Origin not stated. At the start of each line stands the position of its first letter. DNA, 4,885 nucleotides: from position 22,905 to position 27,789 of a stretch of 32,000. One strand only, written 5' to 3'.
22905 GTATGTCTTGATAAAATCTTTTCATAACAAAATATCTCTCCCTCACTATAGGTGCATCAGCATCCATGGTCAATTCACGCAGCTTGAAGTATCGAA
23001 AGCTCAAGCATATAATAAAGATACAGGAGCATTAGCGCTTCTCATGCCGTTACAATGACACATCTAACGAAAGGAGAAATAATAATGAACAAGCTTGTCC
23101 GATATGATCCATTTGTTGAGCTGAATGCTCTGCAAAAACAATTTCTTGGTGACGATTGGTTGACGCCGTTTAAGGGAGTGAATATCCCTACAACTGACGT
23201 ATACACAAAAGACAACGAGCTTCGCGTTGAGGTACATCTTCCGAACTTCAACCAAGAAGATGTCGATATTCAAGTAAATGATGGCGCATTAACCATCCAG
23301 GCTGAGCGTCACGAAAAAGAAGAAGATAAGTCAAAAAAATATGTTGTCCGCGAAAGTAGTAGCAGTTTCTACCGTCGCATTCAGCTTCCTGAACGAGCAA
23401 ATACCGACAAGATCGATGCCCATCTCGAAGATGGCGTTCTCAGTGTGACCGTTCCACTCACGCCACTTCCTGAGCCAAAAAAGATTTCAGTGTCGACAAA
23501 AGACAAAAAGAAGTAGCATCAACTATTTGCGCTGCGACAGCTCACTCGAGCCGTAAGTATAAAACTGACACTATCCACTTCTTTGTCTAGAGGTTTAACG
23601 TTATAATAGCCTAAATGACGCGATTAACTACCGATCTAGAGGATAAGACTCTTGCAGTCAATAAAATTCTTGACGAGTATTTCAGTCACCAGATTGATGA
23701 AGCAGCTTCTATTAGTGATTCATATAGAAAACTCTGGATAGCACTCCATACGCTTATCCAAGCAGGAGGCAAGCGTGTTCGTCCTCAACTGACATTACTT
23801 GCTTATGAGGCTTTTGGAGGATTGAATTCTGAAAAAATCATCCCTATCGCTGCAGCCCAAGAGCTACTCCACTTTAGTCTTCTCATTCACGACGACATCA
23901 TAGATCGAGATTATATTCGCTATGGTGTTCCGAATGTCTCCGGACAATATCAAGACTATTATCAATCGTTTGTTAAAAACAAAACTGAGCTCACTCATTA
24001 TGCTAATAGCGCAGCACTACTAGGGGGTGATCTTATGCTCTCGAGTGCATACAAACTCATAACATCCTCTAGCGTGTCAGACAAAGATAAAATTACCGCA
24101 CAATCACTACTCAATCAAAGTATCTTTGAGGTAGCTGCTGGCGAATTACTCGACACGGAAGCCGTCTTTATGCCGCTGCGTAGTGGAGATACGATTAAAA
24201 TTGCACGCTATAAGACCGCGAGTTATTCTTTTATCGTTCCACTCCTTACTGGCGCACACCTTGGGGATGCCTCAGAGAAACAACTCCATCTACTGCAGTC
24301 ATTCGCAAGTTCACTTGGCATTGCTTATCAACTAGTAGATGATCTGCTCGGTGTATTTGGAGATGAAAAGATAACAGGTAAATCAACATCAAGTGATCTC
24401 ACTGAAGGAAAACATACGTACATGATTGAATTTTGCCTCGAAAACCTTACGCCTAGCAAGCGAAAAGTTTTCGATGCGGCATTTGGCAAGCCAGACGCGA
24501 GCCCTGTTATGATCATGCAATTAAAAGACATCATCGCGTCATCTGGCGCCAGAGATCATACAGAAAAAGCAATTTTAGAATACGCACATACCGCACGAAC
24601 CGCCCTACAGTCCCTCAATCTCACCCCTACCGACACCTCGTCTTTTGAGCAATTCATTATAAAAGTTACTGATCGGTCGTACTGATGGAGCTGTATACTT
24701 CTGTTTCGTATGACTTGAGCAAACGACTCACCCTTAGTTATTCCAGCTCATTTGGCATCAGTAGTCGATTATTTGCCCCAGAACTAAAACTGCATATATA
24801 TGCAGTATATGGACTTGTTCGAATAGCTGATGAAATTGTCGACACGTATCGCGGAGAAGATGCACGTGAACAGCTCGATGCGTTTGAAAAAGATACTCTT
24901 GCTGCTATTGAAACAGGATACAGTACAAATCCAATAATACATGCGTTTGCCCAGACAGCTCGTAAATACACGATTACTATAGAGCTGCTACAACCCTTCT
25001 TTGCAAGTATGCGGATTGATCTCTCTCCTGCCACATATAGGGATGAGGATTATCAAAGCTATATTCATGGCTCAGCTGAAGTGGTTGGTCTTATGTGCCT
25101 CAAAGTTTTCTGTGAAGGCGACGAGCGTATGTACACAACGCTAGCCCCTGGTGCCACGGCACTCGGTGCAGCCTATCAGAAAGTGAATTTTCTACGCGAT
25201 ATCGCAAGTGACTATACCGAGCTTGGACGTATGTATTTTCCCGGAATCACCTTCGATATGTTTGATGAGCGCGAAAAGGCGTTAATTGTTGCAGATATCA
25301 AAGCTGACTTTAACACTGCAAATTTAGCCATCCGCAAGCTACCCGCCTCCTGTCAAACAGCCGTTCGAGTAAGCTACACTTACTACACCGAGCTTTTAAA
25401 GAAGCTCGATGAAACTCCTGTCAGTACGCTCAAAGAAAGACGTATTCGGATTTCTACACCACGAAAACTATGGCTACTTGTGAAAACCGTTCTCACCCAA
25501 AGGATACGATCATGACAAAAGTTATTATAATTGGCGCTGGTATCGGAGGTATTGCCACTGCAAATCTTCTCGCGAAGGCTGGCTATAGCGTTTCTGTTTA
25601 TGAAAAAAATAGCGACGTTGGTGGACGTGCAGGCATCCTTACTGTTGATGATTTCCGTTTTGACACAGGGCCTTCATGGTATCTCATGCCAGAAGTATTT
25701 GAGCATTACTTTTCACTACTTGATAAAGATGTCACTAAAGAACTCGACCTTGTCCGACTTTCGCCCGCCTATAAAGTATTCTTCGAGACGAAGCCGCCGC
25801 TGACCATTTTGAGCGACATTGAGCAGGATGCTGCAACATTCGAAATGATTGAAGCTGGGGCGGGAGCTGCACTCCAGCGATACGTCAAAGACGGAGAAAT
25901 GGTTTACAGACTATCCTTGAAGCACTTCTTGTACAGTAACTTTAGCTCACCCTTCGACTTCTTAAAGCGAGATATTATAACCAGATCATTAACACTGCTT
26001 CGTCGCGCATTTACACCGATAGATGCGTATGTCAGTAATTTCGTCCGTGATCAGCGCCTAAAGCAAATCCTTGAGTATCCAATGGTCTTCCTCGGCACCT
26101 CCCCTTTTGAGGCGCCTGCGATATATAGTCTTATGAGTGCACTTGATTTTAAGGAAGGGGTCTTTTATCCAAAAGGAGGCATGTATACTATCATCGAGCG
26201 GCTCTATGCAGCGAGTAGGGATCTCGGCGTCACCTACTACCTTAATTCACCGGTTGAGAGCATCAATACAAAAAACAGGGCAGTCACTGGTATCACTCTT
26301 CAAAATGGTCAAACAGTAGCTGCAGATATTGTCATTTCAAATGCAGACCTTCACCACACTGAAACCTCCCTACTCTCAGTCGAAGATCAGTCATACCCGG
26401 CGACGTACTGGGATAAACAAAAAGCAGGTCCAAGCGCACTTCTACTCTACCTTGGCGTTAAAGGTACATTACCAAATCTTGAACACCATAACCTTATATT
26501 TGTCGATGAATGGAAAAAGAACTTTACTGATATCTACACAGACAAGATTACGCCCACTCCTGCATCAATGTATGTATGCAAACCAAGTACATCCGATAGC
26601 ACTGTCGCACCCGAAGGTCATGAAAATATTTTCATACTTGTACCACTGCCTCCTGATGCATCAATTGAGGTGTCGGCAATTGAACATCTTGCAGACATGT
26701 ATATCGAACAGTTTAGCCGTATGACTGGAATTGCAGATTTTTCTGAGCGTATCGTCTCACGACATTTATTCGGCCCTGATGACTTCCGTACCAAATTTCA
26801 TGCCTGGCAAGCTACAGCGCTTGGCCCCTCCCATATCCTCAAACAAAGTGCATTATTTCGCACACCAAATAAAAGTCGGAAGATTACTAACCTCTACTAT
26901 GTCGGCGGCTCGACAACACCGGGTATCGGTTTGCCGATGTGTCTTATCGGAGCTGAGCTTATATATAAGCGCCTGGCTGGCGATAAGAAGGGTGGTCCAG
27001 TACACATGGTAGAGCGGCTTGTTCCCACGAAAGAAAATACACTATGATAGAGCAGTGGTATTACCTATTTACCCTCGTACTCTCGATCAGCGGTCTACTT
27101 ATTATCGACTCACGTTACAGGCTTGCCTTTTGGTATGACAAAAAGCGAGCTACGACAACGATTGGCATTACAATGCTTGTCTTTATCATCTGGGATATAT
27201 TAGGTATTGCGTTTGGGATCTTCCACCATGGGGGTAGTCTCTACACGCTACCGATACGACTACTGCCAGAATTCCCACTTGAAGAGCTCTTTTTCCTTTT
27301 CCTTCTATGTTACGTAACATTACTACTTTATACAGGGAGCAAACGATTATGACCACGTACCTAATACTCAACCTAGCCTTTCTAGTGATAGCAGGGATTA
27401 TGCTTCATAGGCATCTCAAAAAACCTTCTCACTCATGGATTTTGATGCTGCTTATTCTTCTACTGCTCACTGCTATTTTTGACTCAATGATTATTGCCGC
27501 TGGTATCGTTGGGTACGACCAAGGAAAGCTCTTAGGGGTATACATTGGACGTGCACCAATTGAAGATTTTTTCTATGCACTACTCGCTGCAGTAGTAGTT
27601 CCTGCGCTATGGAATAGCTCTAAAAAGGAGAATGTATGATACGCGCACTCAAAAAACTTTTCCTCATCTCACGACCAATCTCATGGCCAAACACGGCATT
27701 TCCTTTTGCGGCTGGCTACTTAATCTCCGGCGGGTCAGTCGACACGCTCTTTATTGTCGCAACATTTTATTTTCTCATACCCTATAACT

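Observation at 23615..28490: Complete, fully translationally coupled C50-type carotenoid operon (crtE-B-I-Ye-Yf-Eb) in a genome context that does not look actinobacterial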

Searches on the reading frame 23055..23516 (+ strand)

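Call 9: search_protein_families(library=pfam, proteins=[window:23055-23516:+])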
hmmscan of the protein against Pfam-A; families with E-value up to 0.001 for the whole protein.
window:23055-23516:+ (153 aa): 3 families
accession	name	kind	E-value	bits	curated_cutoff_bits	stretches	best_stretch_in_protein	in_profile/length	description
PF00011.27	HSP20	-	4.4e-23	81.8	20.8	1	50-146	3-101/102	Hsp20/alpha crystallin family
PF17886.7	ArsA_HSP20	-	6.6e-08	32.4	22.5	1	53-132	1-62/63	HSP20-like domain found in ArsA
PF18046.7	FKBP26_C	-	7.4e-05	23.3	27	0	58-82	9-33/72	FKBP26_C-terminal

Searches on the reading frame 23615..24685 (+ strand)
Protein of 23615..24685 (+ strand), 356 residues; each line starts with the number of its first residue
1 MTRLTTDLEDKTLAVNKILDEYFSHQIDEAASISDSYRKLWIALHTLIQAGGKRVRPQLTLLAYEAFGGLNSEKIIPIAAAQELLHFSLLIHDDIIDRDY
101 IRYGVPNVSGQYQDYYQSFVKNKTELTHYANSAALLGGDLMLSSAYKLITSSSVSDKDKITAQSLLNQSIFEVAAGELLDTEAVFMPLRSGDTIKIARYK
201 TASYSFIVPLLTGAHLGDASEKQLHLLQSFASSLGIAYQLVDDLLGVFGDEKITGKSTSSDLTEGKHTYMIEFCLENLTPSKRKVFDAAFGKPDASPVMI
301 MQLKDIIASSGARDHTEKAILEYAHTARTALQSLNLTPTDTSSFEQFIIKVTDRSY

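Call 3: search_protein_families(library=pfam, proteins=[window:23615-24685:+])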
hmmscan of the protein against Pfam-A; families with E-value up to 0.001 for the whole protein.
window:23615-24685:+ (356 aa): 1 family
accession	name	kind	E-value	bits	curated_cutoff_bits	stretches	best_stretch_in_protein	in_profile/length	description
PF00348.22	polyprenyl_synt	-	1.7e-48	165.5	27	1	43-299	7-243/251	Polyprenyl synthetase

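Call 4: search_protein_families(library=ncbifam, proteins=[window:23615-24685:+])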
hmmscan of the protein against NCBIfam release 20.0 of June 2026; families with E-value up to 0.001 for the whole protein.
window:23615-24685:+ (356 aa): 16 families
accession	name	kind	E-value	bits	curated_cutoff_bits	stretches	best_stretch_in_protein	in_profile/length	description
NF041169.1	f2_encap_cargo4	exception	2.8e-57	194.5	450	1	49-354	47-332/334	family 2 encapsulin nanocompartment cargo protein polyprenyl transferase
NF042416.1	GFPPS_Mycobact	equivalog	4.3e-45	154.2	600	1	14-355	4-349/350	bifunctional (2E,6E)-farnesyl/geranyl diphosphate synthase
NF041003.1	GGPP_syn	equivalog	6.1e-41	140.6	500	1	32-343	20-312/326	geranylgeranyl diphosphate synthase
NF040698.1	IdsA_Meth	equivalog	9.6e-38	130.2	468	1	25-335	16-308/328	short chain isoprenyl diphosphate synthase IdsA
NF045485.1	FPPsyn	subfamily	8.6e-36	123.5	275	1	23-313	8-286/288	farnesyl diphosphate synthase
TIGR02748.1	GerC3_HepT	equivalog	9.8e-29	100.5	456.55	1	33-337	24-301/319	heptaprenyl diphosphate synthase component II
NF008140.0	PRK10888.1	equivalog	3.2e-27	95.7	412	1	45-339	37-307/323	octaprenyl diphosphate synthase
NF045549.1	GGPPsyn_IdsB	equivalog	6e-26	91.3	475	1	50-333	63-327/346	geranylgeranyl diphosphate synthase IdsB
TIGR02749.1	prenyl_cyano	equivalog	4.2e-25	88.4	383.2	1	42-341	34-308/322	solanesyl diphosphate synthase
NF045628.1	HxpDPsynlarge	equivalog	1.9e-24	86.2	500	1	33-356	16-311/311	hexaprenyl-diphosphate synthase large subunit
NF045685.1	GGPPSynCrtE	equivalog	3.5e-24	85.3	460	1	37-289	27-267/293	geranylgeranyl diphosphate synthase CrtE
NF007877.0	PRK10581.1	equivalog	2.4e-22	79.5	321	1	49-286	41-267/299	(2E,6E)-farnesyl diphosphate synthase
NF042417.1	NPPPS_Mycobact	equivalog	9.6e-22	77.4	600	1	43-338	47-318/335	nonaprenyl/(2E,6E)-farnesyl/geranylgeranyl diphosphat synthase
NF040789.2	gerfarn_diphsyn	equivalog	3.4e-19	69.2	560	1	25-270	20-262/345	geranylfarnesyl diphosphate synthase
NF040627.1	GFPS_Meth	equivalog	7.6e-19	68.2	600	1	44-275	32-236/285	geranylfarnesyl diphosphate synthase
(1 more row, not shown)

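Call 58: search_solved_structures(query=window:23615-24682:+, max_evalue=1e-20)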
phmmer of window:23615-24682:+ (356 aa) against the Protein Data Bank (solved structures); distinct sequences matched with E-value up to 1e-20: 12.
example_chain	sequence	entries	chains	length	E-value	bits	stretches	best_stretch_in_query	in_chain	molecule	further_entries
3lk5_A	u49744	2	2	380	6.4e-33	117.6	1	42-353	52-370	Geranylgeranyl pyrophosphate synthase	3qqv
8f8f_A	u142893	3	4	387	3.7e-29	105.2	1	19-354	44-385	(2E,6E)-farnesyl diphosphate synthase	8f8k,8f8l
1wy0_A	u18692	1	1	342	1.3e-24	90.3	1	38-292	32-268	geranylgeranyl pyrophosphate synthetase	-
6kd7_A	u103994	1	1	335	5.1e-24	88.3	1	40-352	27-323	Polyprenyl synthetase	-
4lob_A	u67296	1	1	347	8.5e-24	87.6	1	41-350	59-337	Polyprenyl synthetase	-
3mzv_A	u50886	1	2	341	7.4e-23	84.5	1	43-335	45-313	Decaprenyl diphosphate synthase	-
3lmd_A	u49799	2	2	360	1.9e-22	83.1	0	42-333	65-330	Geranylgeranyl pyrophosphate synthase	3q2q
3oyr_A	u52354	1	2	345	6.8e-22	81.4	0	46-332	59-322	Trans-isoprenyl diphosphate synthase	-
5jfq_A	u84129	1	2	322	8.7e-22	81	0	39-339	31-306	Geranylgeranyl Pyrophosphate Synthetase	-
5ze6_A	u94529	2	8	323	1.1e-21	80.7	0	46-338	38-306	Octaprenyl diphosphate synthase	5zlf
3wjk_A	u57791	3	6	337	1.2e-21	80.5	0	46-338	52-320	Octaprenyl diphosphate synthase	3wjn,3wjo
9kp1_B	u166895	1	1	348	2.3e-21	79.6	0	37-299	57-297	Heptaprenyl diphosphate synthase component 2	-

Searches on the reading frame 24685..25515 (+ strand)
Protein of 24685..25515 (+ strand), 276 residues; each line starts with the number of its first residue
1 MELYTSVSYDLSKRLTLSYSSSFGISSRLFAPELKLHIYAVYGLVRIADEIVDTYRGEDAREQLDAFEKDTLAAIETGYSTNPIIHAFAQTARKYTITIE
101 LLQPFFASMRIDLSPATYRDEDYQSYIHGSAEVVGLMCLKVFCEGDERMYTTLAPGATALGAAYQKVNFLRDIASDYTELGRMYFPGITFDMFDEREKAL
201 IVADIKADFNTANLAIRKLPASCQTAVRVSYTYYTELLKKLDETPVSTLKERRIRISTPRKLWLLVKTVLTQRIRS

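Call 3: search_protein_families(library=pfam, proteins=[window:24685-25515:+])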
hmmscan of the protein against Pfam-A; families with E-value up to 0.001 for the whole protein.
window:24685-25515:+ (276 aa): 1 family
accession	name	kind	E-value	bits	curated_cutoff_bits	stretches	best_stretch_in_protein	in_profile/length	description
PF00494.24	SQS_PSY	-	7e-40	137.8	26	1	19-258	4-261/263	Squalene/phytoene synthase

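Call 4: search_protein_families(library=ncbifam, proteins=[window:24685-25515:+])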
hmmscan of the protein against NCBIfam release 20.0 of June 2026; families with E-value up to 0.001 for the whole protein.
window:24685-25515:+ (276 aa): 6 families
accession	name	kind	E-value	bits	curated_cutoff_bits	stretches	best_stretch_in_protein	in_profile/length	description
TIGR03465.1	HpnD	equivalog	8.2e-34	116.8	278.6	1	20-270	6-266/267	presqualene diphosphate synthase HpnD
NF045686.1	PhytoSynCyanob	equivalog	5.4e-22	78.3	550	1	7-265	19-300/310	15-cis-phytoene synthase CrtB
TIGR03464.1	HpnC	equivalog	5.8e-22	78.5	250.45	1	23-208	9-191/267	squalene synthase HpnC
NF042419.1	Phyto_syn_CrtB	equivalog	1.5e-11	44.4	480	1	20-244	15-259/306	15-cis-phytoene synthase CrtB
NF045921.1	PhytnSynCrtBRhod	equivalog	2e-11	43.9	500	1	19-187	17-179/307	15-cis-phytoene synthase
TIGR01559.1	squal_synth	equivalog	0.00038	19.7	286.75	1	121-192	133-205/337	squalene synthase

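Call 57: search_solved_structures(query=window:24685-25512:+, max_evalue=0.00001)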
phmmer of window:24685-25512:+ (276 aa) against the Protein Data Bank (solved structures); distinct sequences matched with E-value up to 0.00001: 3.
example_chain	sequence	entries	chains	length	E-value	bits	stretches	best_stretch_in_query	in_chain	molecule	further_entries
4hd1_A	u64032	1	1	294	1.3e-14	58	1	9-194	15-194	Squalene synthase HpnC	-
8is6_A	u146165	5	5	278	5.8e-13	52.6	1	8-186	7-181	CrtM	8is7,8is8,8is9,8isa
5iys_A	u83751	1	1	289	1.3e-07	35.1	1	21-186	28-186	Phytoene synthase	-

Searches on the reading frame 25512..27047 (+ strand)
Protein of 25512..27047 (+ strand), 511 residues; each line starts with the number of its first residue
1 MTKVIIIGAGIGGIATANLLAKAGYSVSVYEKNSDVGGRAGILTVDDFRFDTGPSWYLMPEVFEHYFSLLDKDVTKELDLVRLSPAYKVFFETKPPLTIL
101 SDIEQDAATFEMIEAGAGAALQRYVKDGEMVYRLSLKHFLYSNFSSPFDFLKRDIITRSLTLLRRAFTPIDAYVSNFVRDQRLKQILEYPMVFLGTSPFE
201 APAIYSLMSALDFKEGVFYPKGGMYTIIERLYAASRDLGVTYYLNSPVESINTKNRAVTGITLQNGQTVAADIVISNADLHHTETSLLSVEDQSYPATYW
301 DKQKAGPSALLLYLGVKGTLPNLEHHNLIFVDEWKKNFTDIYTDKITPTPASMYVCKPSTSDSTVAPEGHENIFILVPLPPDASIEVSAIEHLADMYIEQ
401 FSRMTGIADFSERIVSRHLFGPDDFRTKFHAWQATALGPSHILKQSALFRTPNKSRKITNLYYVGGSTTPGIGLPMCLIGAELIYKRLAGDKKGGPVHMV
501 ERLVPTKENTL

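Call 3: search_protein_families(library=pfam, proteins=[window:25512-27047:+])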
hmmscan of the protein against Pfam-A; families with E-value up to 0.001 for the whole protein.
window:25512-27047:+ (511 aa): 9 families
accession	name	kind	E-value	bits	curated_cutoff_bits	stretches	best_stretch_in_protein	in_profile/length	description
PF01593.30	Amino_oxidase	-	5.2e-31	108.8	19.8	1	11-476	1-430/443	Flavin containing amine oxidoreductase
PF13450.12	NAD_binding_8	-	5.3e-16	59.1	21.9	1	6-71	1-66/68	NAD(P)-binding Rossmann-like domain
PF01266.30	DAO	-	7.4e-14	52.5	27.9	2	3-38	1-37/353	FAD dependent oxidoreductase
PF03486.20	HI0933_like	-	1.5e-07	31.6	50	0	3-37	2-36/244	HI0933-like protein Rossmann domain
PF07992.20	Pyr_redox_2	-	2.9e-07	30.7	26.1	1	3-36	2-35/291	Pyridine nucleotide-disulphide oxidoreductase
PF00890.30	FAD_binding_2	-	3.3e-06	27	20.4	0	4-38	2-36/414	FAD binding domain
PF12831.13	FAD_oxidored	-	2e-05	24.5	27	0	4-40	2-38/416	FAD dependent oxidoreductase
PF01494.25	FAD_binding_3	-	8.1e-05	22.4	22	1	2-42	2-44/349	FAD binding domain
PF00070.33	Pyr_redox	-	0.00011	23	22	0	3-36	1-34/82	Pyridine nucleotide-disulphide oxidoreductase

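Call 4: search_protein_families(library=ncbifam, proteins=[window:25512-27047:+])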
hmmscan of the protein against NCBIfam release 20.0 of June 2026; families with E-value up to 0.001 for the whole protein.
window:25512-27047:+ (511 aa): 61 families (the best 25 are shown)
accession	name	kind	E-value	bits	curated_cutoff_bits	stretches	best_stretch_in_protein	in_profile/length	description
TIGR02734.1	crtI_fam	subfamily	5.4e-157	523.5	238.1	1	4-496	1-496/504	phytoene desaturase family protein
NF058655.1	CrtID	equivalog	3.2e-155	517.6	640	1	4-483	1-476/478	bifunctional phytoene desaturase/3,4-desaturase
NF042421.1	hydcarot_desat_CrtD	equivalog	3.1e-74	250.2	500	1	1-483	1-478/487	1-hydroxycarotenoid 3,4-desaturase CrtD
NF045637.1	carotdesatCrtDProt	equivalog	4.1e-64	216.9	580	1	4-483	1-477/485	1-hydroxycarotenoid 3,4-desaturase CrtD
TIGR02730.1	carot_isom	equivalog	2.8e-30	105.6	586.9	1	4-481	3-481/493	carotenoid isomerase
NF045689.1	BCarotKetCrtO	equivalog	1.2e-18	67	1000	2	3-84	5-82/563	beta-carotene ketolase CrtO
TIGR02733.1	desat_CrtD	equivalog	2.9e-17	62.5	549.7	1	2-475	2-475/492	C-3',4' desaturase CrtD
NF005560.0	PRK07233.1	equivalog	7.5e-16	58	252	2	3-51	2-50/435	hypothetical protein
NF005547.0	PRK07208.1-3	equivalog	1.2e-14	53.9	380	2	3-58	6-61/465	hypothetical protein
NF005548.0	PRK07208.1-4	equivalog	4.6e-10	38.7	389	1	2-58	4-60/488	hypothetical protein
TIGR03467.1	HpnE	equivalog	8.2e-10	38.6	283.05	1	4-53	1-52/430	hydroxysqualene dehydroxylase HpnE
NF053546.1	violacein_VioA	equivalog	9.7e-09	35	600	1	4-66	2-68/411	flavin-dependent violacein biosynthesis tryptophan-2 monooxygenase VioA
TIGR03197.1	MnmC_Cterm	equivalog_domain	1.6e-08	34.1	174.2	1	3-40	1-38/400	FAD-dependent 5-carboxymethylaminomethyl-2-thiouridine(34) oxidoreductase MnmC1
NF001933.0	PRK00711.1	subfamily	4.4e-08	32.5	383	0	3-36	2-35/429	D-amino acid dehydrogenase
NF008845.0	PRK11883.1-5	equivalog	1.1e-07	30.6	560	1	2-59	5-68/468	protoporphyrinogen oxidase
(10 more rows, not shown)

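Call 55: search_solved_structures(query=window:25512-27044:+, max_evalue=1e-10)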
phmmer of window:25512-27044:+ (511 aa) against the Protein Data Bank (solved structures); distinct sequences matched with E-value up to 1e-10: 2.
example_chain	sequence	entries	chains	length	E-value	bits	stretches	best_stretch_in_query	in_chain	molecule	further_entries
4rep_A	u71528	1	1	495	8.9e-64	219.1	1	2-484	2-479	Gamma-carotene desaturase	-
4dgk_A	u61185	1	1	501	9.5e-58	199.2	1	4-496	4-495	Phytoene dehydrogenase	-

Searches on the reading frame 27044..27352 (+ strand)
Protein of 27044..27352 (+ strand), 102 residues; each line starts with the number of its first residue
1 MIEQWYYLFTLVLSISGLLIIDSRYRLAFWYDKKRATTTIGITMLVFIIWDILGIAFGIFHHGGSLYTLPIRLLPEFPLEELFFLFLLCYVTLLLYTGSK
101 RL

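Call 3: search_protein_families(library=pfam, proteins=[window:27044-27352:+])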
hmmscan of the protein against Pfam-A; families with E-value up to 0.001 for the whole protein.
window:27044-27352:+ (102 aa): 0 families

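Call 4: search_protein_families(library=ncbifam, proteins=[window:27044-27352:+])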
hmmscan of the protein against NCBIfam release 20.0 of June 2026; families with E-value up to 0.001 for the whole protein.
window:27044-27352:+ (102 aa): 1 family
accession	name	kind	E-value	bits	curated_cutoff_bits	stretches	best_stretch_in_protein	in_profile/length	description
TIGR03462.1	CarR_dom_SF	subfamily_domain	6.3e-13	49.1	39.4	1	5-96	1-89/89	lycopene cyclase domain-containing protein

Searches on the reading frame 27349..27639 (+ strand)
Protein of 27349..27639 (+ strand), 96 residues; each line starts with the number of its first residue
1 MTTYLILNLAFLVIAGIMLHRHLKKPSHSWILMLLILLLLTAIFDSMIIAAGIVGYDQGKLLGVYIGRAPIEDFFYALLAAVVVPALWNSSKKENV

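Call 3: search_protein_families(library=pfam, proteins=[window:27349-27639:+])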
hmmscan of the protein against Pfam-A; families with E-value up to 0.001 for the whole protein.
window:27349-27639:+ (96 aa): 1 family
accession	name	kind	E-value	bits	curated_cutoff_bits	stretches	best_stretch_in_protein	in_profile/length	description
PF18916.5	Lycopene_cyc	-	9.4e-12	45.8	27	1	2-86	2-87/92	Lycopene cyclase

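Call 4: search_protein_families(library=ncbifam, proteins=[window:27349-27639:+])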
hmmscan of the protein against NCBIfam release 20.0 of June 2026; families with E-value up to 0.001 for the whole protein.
window:27349-27639:+ (96 aa): 1 family
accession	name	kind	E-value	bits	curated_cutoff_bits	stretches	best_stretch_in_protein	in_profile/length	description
TIGR03462.1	CarR_dom_SF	subfamily_domain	5e-14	52.6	39.4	1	3-88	2-88/89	lycopene cyclase domain-containing protein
